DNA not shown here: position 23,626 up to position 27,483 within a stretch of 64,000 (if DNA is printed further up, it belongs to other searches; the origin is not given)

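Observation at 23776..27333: Full-length reverse gyrase encoded in a CPR-like bacterial genome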

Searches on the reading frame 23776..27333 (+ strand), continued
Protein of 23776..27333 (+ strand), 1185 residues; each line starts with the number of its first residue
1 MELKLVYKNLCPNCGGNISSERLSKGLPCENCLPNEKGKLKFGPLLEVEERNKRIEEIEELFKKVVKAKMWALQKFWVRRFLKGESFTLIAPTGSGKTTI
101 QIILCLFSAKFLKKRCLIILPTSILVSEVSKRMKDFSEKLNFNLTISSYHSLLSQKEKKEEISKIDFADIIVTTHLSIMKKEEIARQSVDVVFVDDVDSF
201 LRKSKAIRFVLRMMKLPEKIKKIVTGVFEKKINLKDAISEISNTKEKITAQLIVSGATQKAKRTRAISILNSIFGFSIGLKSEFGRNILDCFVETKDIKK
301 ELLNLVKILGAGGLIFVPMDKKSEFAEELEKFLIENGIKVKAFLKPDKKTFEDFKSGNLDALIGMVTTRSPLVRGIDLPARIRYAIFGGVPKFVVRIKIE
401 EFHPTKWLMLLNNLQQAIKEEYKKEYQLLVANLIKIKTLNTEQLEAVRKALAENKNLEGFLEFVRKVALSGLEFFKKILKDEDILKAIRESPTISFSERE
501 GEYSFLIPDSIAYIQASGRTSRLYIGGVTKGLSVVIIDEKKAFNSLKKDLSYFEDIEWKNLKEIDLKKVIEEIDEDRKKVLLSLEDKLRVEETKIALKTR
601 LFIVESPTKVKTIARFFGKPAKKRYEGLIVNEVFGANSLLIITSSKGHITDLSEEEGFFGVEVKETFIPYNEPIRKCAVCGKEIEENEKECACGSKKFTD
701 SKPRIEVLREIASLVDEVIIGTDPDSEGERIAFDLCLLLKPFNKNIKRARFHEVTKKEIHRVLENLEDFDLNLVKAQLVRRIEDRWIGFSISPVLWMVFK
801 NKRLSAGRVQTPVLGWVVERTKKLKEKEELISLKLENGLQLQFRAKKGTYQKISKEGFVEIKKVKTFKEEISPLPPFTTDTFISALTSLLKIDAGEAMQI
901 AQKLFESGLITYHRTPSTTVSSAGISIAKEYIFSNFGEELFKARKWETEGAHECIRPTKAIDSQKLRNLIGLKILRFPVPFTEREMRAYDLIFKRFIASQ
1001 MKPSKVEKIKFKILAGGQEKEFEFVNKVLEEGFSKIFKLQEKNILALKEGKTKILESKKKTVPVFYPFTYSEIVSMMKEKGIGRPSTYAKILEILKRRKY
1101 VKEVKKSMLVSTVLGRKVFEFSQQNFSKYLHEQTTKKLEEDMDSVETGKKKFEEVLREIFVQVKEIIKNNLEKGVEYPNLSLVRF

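Call 9: find_homologous_proteins(query=window:23776-27333:+, max_evalue=1e-20)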
Query window:23776-27333:+ (1185 aa): 330 proteins with E <= 1e-20 among 8000 candidates; the best 120 are listed.
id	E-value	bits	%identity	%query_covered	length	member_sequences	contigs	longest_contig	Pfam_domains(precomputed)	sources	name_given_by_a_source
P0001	0.0e+0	2558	100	100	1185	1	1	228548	PF00270.36,PF01131.26,PF17915.8,PF01751.29,PF04851.22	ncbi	-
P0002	0.0e+0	2554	100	100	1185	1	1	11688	PF00270.36,PF01131.26,PF17915.8,PF01751.29,PF04851.22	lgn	-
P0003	0.0e+0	2549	100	100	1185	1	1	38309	PF00270.36,PF01131.26,PF17915.8,PF01751.29,PF04851.22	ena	-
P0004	0.0e+0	2242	86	100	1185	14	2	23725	PF00270.36,PF01131.26,PF17915.8,PF01751.29,PF04851.22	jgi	jgi:reverse gyrase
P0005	0.0e+0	2239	86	100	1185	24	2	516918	PF00270.36,PF01131.26,PF17915.8,PF01751.29,PF04851.22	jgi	jgi:reverse gyrase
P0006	0.0e+0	2238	86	100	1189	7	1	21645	PF00270.36,PF01131.26,PF17915.8,PF01751.29,PF04851.22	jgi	-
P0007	0.0e+0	2157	82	100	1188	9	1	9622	PF00270.36,PF01131.26,PF17915.8,PF01751.29,PF04851.22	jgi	-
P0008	0.0e+0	2137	82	100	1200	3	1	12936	PF00270.36,PF01131.26,PF17915.8,PF01751.29,PF04851.22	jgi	-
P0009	0.0e+0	2063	77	100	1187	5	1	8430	PF00270.36,PF01131.26,PF17915.8,PF01751.29,PF04851.22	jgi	jgi:reverse gyrase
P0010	0.0e+0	2059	77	100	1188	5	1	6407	PF00270.36,PF01131.26,PF17915.8,PF01751.29,PF04851.22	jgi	-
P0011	0.0e+0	2058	77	100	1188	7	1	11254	PF00270.36,PF01131.26,PF17915.8,PF01751.29,PF04851.22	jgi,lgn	-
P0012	0.0e+0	2046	77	100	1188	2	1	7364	PF00270.36,PF01131.26,PF17915.8,PF01751.29,PF04851.22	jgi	-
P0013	0.0e+0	2035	77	100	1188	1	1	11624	PF00270.36,PF01131.26,PF17915.8,PF13245.13,PF01751.29,PF04851.22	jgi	jgi:reverse gyrase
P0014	0.0e+0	2028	77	100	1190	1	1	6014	PF00270.36,PF01131.26,PF17915.8,PF01751.29,PF04851.22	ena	-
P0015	0.0e+0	2026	76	100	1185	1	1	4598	PF00270.36,PF01131.26,PF17915.8,PF01751.29,PF04851.22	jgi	jgi:reverse gyrase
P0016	0.0e+0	2023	77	100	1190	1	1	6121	PF00270.36,PF01131.26,PF17915.8,PF01751.29,PF04851.22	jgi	-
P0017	0.0e+0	2017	75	100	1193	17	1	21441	PF00270.36,PF01131.26,PF17915.8,PF01751.29,PF04851.22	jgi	jgi:reverse gyrase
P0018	0.0e+0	2017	76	100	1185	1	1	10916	PF00270.36,PF01131.26,PF17915.8,PF01751.29,PF04851.22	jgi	jgi:reverse gyrase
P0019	0.0e+0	2009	76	100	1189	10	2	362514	PF00270.36,PF01131.26,PF17915.8,PF01751.29,PF04851.22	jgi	jgi:reverse gyrase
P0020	0.0e+0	2007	76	100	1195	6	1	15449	PF00270.36,PF01131.26,PF17915.8,PF13245.13,PF01751.29,PF04851.22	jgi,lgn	jgi:reverse gyrase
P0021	0.0e+0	1993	74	100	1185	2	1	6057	PF00270.36,PF01131.26,PF17915.8,PF01751.29,PF04851.22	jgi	-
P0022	0.0e+0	1991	75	100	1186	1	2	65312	PF00270.36,PF01131.26,PF17915.8,PF01751.29,PF04851.22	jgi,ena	-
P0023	0.0e+0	1988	75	100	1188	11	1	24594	PF00270.36,PF01131.26,PF17915.8,PF01751.29,PF04851.22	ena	-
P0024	0.0e+0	1970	74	100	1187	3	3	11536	PF00270.36,PF01131.26,PF17915.8,PF01751.29,PF04851.22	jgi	jgi:reverse gyrase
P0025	0.0e+0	1966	73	100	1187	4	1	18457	PF00270.36,PF01131.26,PF17915.8,PF01751.29,PF04851.22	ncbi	-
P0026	0.0e+0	1958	74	100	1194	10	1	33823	PF00270.36,PF01131.26,PF17915.8,PF01751.29,PF04851.22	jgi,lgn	jgi:reverse gyrase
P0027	0.0e+0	1955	74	100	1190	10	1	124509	PF00270.36,PF01131.26,PF17915.8,PF01751.29,PF04851.22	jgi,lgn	jgi:reverse gyrase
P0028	0.0e+0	1919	73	100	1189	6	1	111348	PF00270.36,PF01131.26,PF17915.8,PF01751.29,PF04851.22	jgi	jgi:reverse gyrase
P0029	0.0e+0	1916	72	100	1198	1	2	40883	PF00270.36,PF01131.26,PF17915.8,PF01751.29,PF04851.22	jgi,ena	-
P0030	0.0e+0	1876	71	100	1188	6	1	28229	PF00270.36,PF01131.26,PF17915.8,PF01751.29,PF04851.22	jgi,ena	-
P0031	0.0e+0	1876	70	100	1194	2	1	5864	PF00270.36,PF01131.26,PF17915.8,PF01751.29,PF04851.22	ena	-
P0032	0.0e+0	1868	71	100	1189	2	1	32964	PF00270.36,PF01131.26,PF17915.8,PF01751.29,PF04851.22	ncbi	-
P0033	0.0e+0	1858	71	100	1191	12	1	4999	PF00270.36,PF01131.26,PF17915.8,PF01751.29,PF04851.22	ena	-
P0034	0.0e+0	1629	62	99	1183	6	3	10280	PF00270.36,PF01131.26,PF17915.8,PF01751.29,PF04851.22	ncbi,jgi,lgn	ncbi:MAG: reverse gyrase [Candidatus Aenigmatarchaeota archaeon]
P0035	0.0e+0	1606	63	99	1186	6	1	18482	PF00270.36,PF01131.26,PF17915.8,PF01751.29,PF04851.22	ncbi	ncbi:MAG: reverse gyrase [Candidatus Aenigmatarchaeota archaeon]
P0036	0.0e+0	1604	63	99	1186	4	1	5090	PF13240.12,PF00270.36,PF01131.26,PF17915.8,PF01751.29,PF04851.22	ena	-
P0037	0.0e+0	1602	63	99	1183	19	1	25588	PF00270.36,PF01131.26,PF17915.8,PF00271.38,PF01751.29,PF04851.22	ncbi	ncbi:MAG: reverse gyrase [Candidatus Aenigmatarchaeota archaeon]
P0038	0.0e+0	1583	61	100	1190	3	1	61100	PF00270.36,PF01131.26,PF17915.8,PF01751.29,PF04851.22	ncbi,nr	ncbi:MAG: reverse gyrase [Candidatus Aenigmarchaeota archaeon]|nr:reverse gyrase [Candidatus Aenigma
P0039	0.0e+0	1566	63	98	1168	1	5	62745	PF00270.36,PF01131.26,PF17915.8,PF01751.29,PF04851.22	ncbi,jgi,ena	ncbi:MAG: reverse gyrase [Candidatus Aenigmatarchaeota archaeon]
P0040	0.0e+0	1564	62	99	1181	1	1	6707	PF00270.36,PF01131.26,PF17915.8,PF01751.29,PF04851.22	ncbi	ncbi:MAG: reverse gyrase [Candidatus Aenigmatarchaeota archaeon]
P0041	0.0e+0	1540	61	100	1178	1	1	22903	PF00270.36,PF01131.26,PF17915.8,PF01751.29,PF04851.22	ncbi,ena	-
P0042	0.0e+0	1528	60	99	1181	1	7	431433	PF00270.36,PF01131.26,PF17915.8,PF01751.29,PF04851.22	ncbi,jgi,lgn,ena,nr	ncbi:MAG: reverse gyrase [Candidatus Nanoarchaeia archaeon]|nr:reverse gyrase [Candidatus Haiyanarch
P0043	0.0e+0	1523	59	99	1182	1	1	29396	PF00270.36,PF01131.26,PF17915.8,PF00271.38,PF01751.29,PF04851.22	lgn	-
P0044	0.0e+0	1511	58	100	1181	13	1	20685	PF00270.36,PF01131.26,PF17915.8,PF01751.29,PF04851.22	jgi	-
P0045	0.0e+0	1507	59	99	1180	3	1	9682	PF00270.36,PF01131.26,PF17915.8,PF01751.29,PF04851.22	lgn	-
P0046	0.0e+0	1486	77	73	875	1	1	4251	PF01131.26,PF01751.29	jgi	jgi:reverse gyrase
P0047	0.0e+0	1471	89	63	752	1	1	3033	PF01131.26,PF01751.29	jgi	-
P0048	0.0e+0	1431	78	69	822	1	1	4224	PF01131.26,PF01751.29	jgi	jgi:reverse gyrase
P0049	0.0e+0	1268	76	63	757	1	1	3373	PF01131.26,PF01751.29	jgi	jgi:reverse gyrase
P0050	0.0e+0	1262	49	99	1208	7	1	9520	PF00270.36,PF01131.26,PF17915.8,PF01751.29,PF04851.22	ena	-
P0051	0.0e+0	1261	51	99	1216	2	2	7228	PF13240.12,PF00270.36,PF01131.26,PF17915.8,PF01751.29,PF04851.22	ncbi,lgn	ncbi:MAG: reverse gyrase [Sulfolobales archaeon]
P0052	0.0e+0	1255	50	98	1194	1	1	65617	PF00270.36,PF01131.26,PF17915.8,PF00271.38,PF01751.29,PF04851.22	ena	-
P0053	0.0e+0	1251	48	99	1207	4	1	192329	PF00270.36,PF01131.26,PF17915.8,PF01751.29,PF04851.22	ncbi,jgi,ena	-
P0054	0.0e+0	1236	48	99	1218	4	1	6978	PF00270.36,PF01131.26,PF17915.8,PF01751.29,PF04851.22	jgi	-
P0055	0.0e+0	1235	49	100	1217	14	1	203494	PF00270.36,PF01131.26,PF17915.8,PF01751.29,PF04851.22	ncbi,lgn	ncbi:MAG: reverse gyrase [Sulfolobales archaeon]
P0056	0.0e+0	1231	49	98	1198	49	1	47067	PF00270.36,PF01131.26,PF17915.8,PF01751.29,PF04851.22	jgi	-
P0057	0.0e+0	1229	49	99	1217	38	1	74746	PF00270.36,PF01131.26,PF17915.8,PF01751.29,PF04851.22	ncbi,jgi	jgi:reverse gyrase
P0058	0.0e+0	1226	49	99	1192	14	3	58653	PF00270.36,PF01131.26,PF17915.8,PF01751.29,PF04851.22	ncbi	ncbi:MAG: reverse gyrase [Desulfurococcaceae archaeon]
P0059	0.0e+0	1226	48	99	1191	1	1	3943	PF00270.36,PF01131.26,PF17915.8,PF01751.29,PF04851.22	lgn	-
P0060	0.0e+0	1224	49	99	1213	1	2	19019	PF00270.36,PF01131.26,PF17915.8,PF01751.29,PF04851.22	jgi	-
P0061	0.0e+0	1224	49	98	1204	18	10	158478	PF00270.36,PF01131.26,PF17915.8,PF01751.29,PF04851.22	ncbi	ncbi:MAG: reverse gyrase [Zestosphaera sp.]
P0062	0.0e+0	1223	49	99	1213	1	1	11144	PF00270.36,PF01131.26,PF17915.8,PF01751.29,PF04851.22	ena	-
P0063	0.0e+0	1223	48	99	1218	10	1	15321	PF00270.36,PF01131.26,PF17915.8,PF01751.29,PF04851.22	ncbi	-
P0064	0.0e+0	1223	49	99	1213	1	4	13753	PF00270.36,PF01131.26,PF17915.8,PF01751.29,PF04851.22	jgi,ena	-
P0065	0.0e+0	1222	49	99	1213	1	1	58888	PF00270.36,PF01131.26,PF17915.8,PF01751.29,PF04851.22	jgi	-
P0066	0.0e+0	1221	49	99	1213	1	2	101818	PF00270.36,PF01131.26,PF17915.8,PF01751.29,PF04851.22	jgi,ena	-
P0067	0.0e+0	1214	48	100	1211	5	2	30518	PF00270.36,PF01131.26,PF17915.8,PF01751.29,PF04851.22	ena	-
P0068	0.0e+0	1212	48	100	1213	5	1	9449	PF00270.36,PF01131.26,PF17915.8,PF01751.29,PF04851.22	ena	-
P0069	0.0e+0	1206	49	99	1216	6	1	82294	PF00270.36,PF01131.26,PF17915.8,PF00271.38,PF01751.29,PF04851.22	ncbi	ncbi:MAG: reverse gyrase [Sulfolobales archaeon]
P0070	0.0e+0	1205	47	99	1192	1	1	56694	PF00270.36,PF01131.26,PF17915.8,PF01751.29,PF04851.22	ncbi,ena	-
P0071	0.0e+0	1205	49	99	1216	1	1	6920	PF00270.36,PF01131.26,PF17915.8,PF01751.29,PF04851.22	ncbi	-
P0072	0.0e+0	1194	47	98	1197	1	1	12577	PF00270.36,PF01131.26,PF17915.8,PF01751.29,PF04851.22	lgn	-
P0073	0.0e+0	1193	47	98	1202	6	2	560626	PF00270.36,PF01131.26,PF17915.8,PF01751.29,PF04851.22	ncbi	ncbi:MAG: reverse gyrase [Zestosphaera sp.]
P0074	0.0e+0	1191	48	98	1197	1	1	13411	PF00270.36,PF01131.26,PF17915.8,PF01751.29,PF04851.22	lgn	-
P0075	0.0e+0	1191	46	98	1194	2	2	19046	PF00270.36,PF01131.26,PF17915.8,PF01751.29,PF04851.22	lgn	-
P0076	0.0e+0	1158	48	96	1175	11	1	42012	PF00270.36,PF01131.26,PF01751.29,PF04851.22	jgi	-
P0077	3.6e-296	1004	62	63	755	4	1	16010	PF00270.36,PF17915.8,PF01751.29,PF04851.22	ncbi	ncbi:MAG: reverse gyrase, partial [Candidatus Bathyarchaeia archaeon]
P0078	2.8e-281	954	42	98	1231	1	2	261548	PF00270.36,PF01131.26,PF17915.8,PF00271.38,PF01751.29,PF04851.22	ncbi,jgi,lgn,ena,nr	ncbi:MAG: reverse gyrase [Thermoprotei archaeon]|nr:MAG: reverse gyrase [Thermoprotei archaeon]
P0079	2.0e-280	951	41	98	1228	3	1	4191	PF00270.36,PF01131.26,PF17915.8,PF00271.38,PF01751.29,PF04851.22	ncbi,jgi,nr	ncbi:MAG TPA: reverse gyrase [Candidatus Bathyarchaeota archaeon]|nr:reverse gyrase [Candidatus Bath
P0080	7.7e-279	946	42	98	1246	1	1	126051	PF00270.36,PF01131.26,PF17915.8,PF00271.38,PF01751.29,PF04851.22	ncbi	-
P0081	7.3e-278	943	42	98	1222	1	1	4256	PF00270.36,PF01131.26,PF17915.8,PF00271.38,PF01751.29,PF04851.22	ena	-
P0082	3.4e-276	937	40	98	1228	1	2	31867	PF00270.36,PF01131.26,PF17915.8,PF00271.38,PF01751.29,PF04851.22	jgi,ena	-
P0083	2.4e-275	935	42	98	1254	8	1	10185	PF13240.12,PF00270.36,PF01131.26,PF17915.8,PF01751.29,PF04851.22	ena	-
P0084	2.1e-274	931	41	98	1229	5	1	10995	PF00270.36,PF01131.26,PF17915.8,PF00271.38,PF01751.29,PF04851.22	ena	-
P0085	9.7e-274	929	40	99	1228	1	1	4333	PF00270.36,PF01131.26,PF17915.8,PF00271.38,PF01751.29,PF04851.22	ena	-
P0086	1.9e-271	922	40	98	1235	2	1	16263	PF00270.36,PF01131.26,PF17915.8,PF00271.38,PF01751.29,PF04851.22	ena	-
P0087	1.8e-270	918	42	98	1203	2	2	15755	PF00270.36,PF01131.26,PF17915.8,PF00271.38,PF01751.29,PF04851.22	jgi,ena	-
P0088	5.7e-266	904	39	98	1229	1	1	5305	PF00270.36,PF01131.26,PF17915.8,PF00271.38,PF01751.29,PF04851.22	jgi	-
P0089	1.0e-265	903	41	98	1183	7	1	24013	PF00270.36,PF01131.26,PF17915.8,PF00271.38,PF01751.29,PF04851.22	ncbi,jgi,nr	ncbi:reverse gyrase [Candidatus Pacearchaeota archaeon ex4484_31]|nr:MAG: reverse gyrase [Candidatus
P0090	6.3e-264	897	40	78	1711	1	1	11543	PF00961.25,PF00270.36,PF00176.30,PF01131.26,PF17915.8,PF14528.12,PF00271.38,PF01751.29,PF04851.22,PF14890.12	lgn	-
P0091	2.3e-263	895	40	98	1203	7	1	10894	PF00270.36,PF01131.26,PF17915.8,PF00271.38,PF01751.29,PF04851.22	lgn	-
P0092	3.7e-257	874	38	98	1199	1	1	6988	PF00270.36,PF01131.26,PF17915.8,PF00271.38,PF01751.29,PF04851.22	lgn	-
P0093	3.7e-257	874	38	99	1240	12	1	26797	PF13240.12,PF00270.36,PF01131.26,PF17915.8,PF01751.29,PF04851.22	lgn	-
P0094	3.5e-256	871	39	99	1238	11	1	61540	PF00270.36,PF01131.26,PF17915.8,PF01751.29,PF04851.22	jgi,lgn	jgi:reverse gyrase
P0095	9.7e-254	863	39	98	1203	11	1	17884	PF00270.36,PF01131.26,PF00271.38,PF01751.29,PF04851.22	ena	-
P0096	2.9e-253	861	39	98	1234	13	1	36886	PF00270.36,PF00176.30,PF01131.26,PF17915.8,PF01751.29,PF04851.22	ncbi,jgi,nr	ncbi:MAG: reverse gyrase [Candidatus Methanomethylicota archaeon]|nr:MAG: reverse gyrase [Candidatus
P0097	5.9e-253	860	39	98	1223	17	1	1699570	PF00270.36,PF01131.26,PF17915.8,PF00271.38,PF01751.29,PF04851.22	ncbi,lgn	ncbi:MAG: reverse gyrase [Nitrososphaeria archaeon]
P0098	1.7e-250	852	39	98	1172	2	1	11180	PF00270.36,PF00176.30,PF01131.26,PF17915.8,PF00271.38,PF01751.29,PF04851.22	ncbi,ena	-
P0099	1.6e-247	842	36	98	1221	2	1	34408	PF00270.36,PF01131.26,PF17915.8,PF01751.29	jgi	-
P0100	7.4e-247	840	39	99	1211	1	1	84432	PF00270.36,PF01131.26,PF00271.38,PF01751.29,PF04851.22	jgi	-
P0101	8.3e-246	837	38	98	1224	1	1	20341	PF00270.36,PF01131.26,PF17915.8,PF01751.29,PF04851.22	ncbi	ncbi:MAG: reverse gyrase [Pyrobaculum sp.]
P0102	3.4e-244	831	39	98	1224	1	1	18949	PF00270.36,PF01131.26,PF17915.8,PF00271.38,PF01751.29,PF04851.22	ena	-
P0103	8.5e-244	830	39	98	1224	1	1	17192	PF00270.36,PF01131.26,PF17915.8,PF00271.38,PF01751.29,PF04851.22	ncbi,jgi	-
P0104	9.8e-243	827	39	98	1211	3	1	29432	PF00270.36,PF01131.26,PF17915.8,PF00271.38,PF01751.29,PF04851.22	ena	-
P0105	1.2e-240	820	37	98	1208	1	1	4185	PF00270.36,PF01131.26,PF17915.8,PF01751.29,PF04851.22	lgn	-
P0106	4.4e-237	808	42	98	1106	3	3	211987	PF00270.36,PF01131.26,PF17915.8,PF01751.29,PF04851.22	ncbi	ncbi:MAG: reverse gyrase [Candidatus Bathyarchaeota archaeon]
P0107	1.5e-236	806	40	99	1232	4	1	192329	PF00270.36,PF01131.26,PF17915.8,PF01751.29,PF04851.22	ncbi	-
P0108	1.8e-236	806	41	99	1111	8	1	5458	PF00270.36,PF01131.26,PF17915.8,PF01751.29,PF04851.22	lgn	-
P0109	2.4e-234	799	37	98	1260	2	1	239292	PF00270.36,PF01131.26,PF17915.8,PF00271.38,PF01751.29,PF04851.22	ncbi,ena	-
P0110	1.6e-233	796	38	97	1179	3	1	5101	PF00270.36,PF01131.26,PF17915.8,PF01751.29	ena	-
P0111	3.3e-233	795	37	98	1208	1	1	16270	PF00270.36,PF01131.26,PF17915.8,PF00271.38,PF01751.29,PF04851.22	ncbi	-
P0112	3.3e-227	775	37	98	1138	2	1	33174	PF00270.36,PF01131.26,PF17915.8,PF00271.38,PF01751.29,PF04851.22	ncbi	-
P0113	3.3e-226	772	38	98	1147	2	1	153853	PF00270.36,PF01131.26,PF17915.8,PF01751.29,PF04851.22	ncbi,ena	-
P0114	4.7e-225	768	38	98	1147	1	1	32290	PF00270.36,PF01131.26,PF17915.8,PF01751.29,PF04851.22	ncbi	-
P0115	4.8e-225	768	38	98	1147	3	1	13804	PF00270.36,PF01131.26,PF17915.8,PF01751.29,PF04851.22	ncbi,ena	-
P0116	9.9e-225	767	38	98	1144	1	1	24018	PF00270.36,PF01131.26,PF17915.8,PF01751.29,PF04851.22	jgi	-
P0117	1.4e-224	766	36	99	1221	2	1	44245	PF00270.36,PF01131.26,PF17915.8,PF00271.38,PF01751.29,PF04851.22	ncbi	ncbi:MAG: reverse gyrase [Pyrobaculum sp.]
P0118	1.7e-224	766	38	98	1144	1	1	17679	PF00270.36,PF01131.26,PF17915.8,PF01751.29,PF04851.22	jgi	-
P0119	2.1e-224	766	38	98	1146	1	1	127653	PF00270.36,PF01131.26,PF17915.8,PF01751.29,PF04851.22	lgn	-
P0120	9.3e-224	764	39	98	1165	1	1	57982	PF00270.36,PF01131.26,PF17915.8,PF01751.29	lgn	-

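Call 12: find_encoding_contigs(protein=P0001, flank=3000, max_places=4)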
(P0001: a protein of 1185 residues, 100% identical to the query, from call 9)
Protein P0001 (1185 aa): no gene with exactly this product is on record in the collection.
